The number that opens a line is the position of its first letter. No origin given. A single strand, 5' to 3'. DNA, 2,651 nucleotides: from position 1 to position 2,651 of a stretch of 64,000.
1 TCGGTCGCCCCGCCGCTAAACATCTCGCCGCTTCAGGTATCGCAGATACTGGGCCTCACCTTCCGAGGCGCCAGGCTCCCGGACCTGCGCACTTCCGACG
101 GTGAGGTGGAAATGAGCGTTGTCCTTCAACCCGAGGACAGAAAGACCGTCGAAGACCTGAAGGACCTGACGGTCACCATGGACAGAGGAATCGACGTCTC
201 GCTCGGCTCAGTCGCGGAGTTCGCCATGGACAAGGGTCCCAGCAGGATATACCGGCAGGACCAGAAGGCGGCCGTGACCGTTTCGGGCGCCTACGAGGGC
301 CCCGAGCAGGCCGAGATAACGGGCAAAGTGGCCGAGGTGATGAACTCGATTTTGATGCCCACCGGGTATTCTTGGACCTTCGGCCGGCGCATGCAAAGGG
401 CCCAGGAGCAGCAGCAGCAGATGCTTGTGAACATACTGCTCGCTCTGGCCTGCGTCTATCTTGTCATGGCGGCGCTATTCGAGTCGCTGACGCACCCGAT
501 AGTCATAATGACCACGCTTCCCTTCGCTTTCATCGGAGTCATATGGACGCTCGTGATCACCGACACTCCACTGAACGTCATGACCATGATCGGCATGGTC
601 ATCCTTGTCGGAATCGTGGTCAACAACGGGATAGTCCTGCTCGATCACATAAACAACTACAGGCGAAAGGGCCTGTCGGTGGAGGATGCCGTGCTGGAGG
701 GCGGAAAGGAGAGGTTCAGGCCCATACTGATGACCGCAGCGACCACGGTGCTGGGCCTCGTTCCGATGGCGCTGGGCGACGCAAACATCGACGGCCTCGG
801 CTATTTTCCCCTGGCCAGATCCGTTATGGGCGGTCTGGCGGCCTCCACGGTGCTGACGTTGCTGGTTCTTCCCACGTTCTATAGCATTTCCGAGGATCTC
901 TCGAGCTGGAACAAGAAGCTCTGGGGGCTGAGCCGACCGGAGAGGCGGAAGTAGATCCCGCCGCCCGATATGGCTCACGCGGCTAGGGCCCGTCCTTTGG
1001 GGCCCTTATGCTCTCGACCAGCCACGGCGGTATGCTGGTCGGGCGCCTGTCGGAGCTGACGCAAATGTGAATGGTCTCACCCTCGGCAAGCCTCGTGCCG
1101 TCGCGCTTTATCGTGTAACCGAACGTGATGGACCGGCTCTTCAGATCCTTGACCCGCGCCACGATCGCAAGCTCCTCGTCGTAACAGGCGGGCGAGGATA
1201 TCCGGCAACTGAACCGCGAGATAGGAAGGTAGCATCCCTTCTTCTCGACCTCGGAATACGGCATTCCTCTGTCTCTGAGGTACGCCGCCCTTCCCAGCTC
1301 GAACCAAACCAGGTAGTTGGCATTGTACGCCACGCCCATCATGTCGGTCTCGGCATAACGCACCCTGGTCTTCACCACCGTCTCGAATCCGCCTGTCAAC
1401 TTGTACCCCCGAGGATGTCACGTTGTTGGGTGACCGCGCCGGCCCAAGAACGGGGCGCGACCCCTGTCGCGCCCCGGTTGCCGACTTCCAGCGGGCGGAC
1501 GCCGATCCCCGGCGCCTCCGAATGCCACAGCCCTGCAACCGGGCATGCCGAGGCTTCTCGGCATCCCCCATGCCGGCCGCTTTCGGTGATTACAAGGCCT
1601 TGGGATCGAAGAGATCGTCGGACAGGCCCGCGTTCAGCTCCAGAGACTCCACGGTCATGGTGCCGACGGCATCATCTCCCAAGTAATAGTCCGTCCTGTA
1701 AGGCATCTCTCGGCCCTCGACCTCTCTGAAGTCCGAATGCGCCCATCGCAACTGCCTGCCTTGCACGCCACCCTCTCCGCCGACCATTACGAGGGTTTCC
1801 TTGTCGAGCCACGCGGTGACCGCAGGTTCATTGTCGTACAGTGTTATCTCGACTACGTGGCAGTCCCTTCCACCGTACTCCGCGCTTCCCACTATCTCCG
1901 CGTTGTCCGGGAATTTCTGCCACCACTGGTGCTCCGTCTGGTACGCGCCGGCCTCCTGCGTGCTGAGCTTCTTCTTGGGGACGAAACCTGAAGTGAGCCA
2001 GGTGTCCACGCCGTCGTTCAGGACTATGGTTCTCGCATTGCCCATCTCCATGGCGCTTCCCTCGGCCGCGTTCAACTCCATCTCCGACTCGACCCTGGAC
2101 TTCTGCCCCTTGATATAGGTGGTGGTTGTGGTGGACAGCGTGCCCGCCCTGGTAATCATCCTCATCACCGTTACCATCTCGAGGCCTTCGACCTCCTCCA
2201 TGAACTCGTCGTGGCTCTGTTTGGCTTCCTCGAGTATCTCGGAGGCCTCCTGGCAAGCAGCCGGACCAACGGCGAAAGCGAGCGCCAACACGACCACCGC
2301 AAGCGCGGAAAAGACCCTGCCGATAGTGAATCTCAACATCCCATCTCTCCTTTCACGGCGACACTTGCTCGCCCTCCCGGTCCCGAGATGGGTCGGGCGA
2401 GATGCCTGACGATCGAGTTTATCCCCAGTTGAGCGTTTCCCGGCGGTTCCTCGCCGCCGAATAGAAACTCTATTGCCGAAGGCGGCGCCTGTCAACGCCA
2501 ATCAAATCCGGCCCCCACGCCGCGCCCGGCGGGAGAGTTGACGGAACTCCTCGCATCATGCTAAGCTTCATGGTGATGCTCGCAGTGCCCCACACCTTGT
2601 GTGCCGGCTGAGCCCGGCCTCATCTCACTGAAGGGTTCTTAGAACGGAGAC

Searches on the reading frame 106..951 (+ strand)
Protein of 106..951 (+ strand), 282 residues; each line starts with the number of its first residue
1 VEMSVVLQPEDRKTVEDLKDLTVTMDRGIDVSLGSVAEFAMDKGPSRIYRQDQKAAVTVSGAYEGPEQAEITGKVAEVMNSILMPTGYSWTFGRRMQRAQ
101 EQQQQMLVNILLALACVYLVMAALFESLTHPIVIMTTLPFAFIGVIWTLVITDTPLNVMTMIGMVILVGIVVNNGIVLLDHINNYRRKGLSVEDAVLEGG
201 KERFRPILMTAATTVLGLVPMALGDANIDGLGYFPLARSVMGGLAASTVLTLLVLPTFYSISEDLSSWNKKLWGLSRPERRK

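Call 63: search_protein_families(library=pfam, alignment_id=A5, max_evalue=0.00001)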
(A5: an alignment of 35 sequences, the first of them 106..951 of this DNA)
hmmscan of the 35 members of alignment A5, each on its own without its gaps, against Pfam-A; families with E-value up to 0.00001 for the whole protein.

A. member 1, window:106-951:+ (282 aa): 2 families
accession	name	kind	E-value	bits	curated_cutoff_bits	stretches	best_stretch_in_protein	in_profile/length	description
PF00873.25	ACR_tran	-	1.2e-69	235.6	28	1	3-261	760-1019/1021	AcrB/AcrD/AcrF family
PF02355.23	SecD_SecF_C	-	9.8e-06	25.5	20.5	0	101-224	28-152/189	Protein export membrane protein SecD/SecF, C-terminal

B. families by the number of members that match (of 35 scanned): 52 families (the first 25 are shown)
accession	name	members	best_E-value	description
PF07969.17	Amidohydro_3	1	1e-111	Amidohydrolase family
PF00208.27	ELFV_dehydrog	1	9.1e-87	Glutamate/Leucine/Phenylalanine/Valine dehydrogenase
PF00873.25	ACR_tran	1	1.2e-69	AcrB/AcrD/AcrF family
PF00185.30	OTCace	1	1.8e-55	Aspartate/ornithine carbamoyltransferase, Asp/Orn binding domain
PF07690.21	MFS_1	1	2.9e-54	Major Facilitator Superfamily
PF02812.23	ELFV_dehydrog_N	1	5.7e-52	Glu/Leu/Phe/Val dehydrogenase, dimerisation domain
PF00557.29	Peptidase_M24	1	1.1e-47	Metallopeptidase family M24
PF00384.28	Molybdopterin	1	4.2e-47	Molybdopterin oxidoreductase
PF02729.26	OTCace_N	1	3.4e-45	Aspartate/ornithine carbamoyltransferase, carbamoyl-P binding domain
PF18911.6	PKD_4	1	3.4e-39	PKD domain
PF04966.18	OprB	1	5.6e-33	Carbohydrate-selective porin, OprB family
PF00717.28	Peptidase_S24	1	8.5e-33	Peptidase S24-like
PF00892.27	EamA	1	3.1e-31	EamA-like transporter family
PF15902.12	Sortilin-Vps10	1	1.5e-29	Sortilin, neurotensin receptor 3,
PF04055.27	Radical_SAM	1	1.1e-26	Radical SAM superfamily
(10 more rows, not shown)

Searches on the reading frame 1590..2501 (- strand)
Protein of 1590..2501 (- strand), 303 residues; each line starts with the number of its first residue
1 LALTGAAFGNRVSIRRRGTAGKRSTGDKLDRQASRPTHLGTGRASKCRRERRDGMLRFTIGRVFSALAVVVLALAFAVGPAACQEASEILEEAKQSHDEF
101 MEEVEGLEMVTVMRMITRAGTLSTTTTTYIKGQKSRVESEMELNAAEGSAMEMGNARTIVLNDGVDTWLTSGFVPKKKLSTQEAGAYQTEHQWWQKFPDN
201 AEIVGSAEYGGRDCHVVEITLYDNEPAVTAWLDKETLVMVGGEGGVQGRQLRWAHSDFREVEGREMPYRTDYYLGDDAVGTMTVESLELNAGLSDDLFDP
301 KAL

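Call 41: search_protein_families(library=pfam, proteins=[window:1590-2501:-], max_evalue=0.01)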
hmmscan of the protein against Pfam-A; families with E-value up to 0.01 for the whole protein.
window:1590-2501:- (303 aa): 1 family
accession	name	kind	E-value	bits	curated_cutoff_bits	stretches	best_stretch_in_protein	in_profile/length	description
PF17131.11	LolA_like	-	9.7e-06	25.8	30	1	199-303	71-182/184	Outer membrane lipoprotein-sorting protein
